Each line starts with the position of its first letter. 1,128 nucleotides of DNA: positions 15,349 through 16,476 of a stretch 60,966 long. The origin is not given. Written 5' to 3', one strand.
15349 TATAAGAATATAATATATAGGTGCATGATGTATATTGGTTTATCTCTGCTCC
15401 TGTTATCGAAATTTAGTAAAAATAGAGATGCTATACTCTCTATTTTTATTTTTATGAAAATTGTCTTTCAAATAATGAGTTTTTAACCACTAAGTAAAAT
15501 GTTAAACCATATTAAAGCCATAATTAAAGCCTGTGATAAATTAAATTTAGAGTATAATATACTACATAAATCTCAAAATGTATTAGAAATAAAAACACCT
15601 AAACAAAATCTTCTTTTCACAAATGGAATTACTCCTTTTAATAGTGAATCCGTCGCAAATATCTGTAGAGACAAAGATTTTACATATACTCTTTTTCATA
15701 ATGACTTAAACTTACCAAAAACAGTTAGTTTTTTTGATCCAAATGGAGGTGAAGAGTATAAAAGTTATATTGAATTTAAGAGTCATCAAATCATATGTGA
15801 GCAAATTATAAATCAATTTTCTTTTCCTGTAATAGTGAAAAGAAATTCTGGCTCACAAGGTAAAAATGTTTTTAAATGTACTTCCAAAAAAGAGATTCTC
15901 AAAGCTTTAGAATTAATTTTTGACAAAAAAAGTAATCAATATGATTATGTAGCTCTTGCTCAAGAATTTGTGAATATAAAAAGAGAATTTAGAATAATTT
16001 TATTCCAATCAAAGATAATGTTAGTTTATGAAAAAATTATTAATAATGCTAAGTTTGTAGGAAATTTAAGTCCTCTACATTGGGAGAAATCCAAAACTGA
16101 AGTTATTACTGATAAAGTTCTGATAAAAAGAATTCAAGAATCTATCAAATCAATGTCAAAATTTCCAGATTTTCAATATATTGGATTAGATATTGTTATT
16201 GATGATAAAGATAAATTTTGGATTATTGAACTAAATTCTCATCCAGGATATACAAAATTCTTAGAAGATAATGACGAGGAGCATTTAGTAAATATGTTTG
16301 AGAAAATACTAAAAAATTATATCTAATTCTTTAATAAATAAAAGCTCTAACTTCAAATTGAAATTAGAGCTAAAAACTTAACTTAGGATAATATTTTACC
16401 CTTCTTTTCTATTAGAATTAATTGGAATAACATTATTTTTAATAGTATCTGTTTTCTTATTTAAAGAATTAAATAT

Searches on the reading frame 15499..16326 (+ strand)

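Call 78: search_protein_families(library=pfam, proteins=[window:15499-16326:+], max_evalue=0.001)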
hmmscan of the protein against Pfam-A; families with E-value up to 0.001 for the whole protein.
window:15499-16326:+ (275 aa): 7 families
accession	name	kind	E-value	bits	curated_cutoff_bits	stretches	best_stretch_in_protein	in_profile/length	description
PF08443.16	RimK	-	3.7e-13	50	21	1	101-257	31-175/188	RimK-like ATP-grasp domain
PF14397.11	ATPgrasp_ST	-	3.6e-12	46.5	31.4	2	215-258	221-265/278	Sugar-transfer associated ATP-grasp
PF14398.11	ATPgrasp_YheCD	-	1.1e-11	45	26.8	1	219-272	196-250/255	YheC/D like ATP-grasp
PF07478.18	Dala_Dala_lig_C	-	1.2e-08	35.2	24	1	95-254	23-181/204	D-ala D-ala ligase C-terminus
PF02655.19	ATP-grasp_3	-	3.9e-06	27.5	23.2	1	61-248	6-156/160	ATP-grasp domain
PF03133.20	TTL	-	2.6e-05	24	20.1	0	201-272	210-281/292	Tubulin-tyrosine ligase family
PF02955.21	GSH-S_ATP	-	0.00014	21.8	23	1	106-234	30-153/175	Prokaryotic glutathione synthetase, ATP-grasp domain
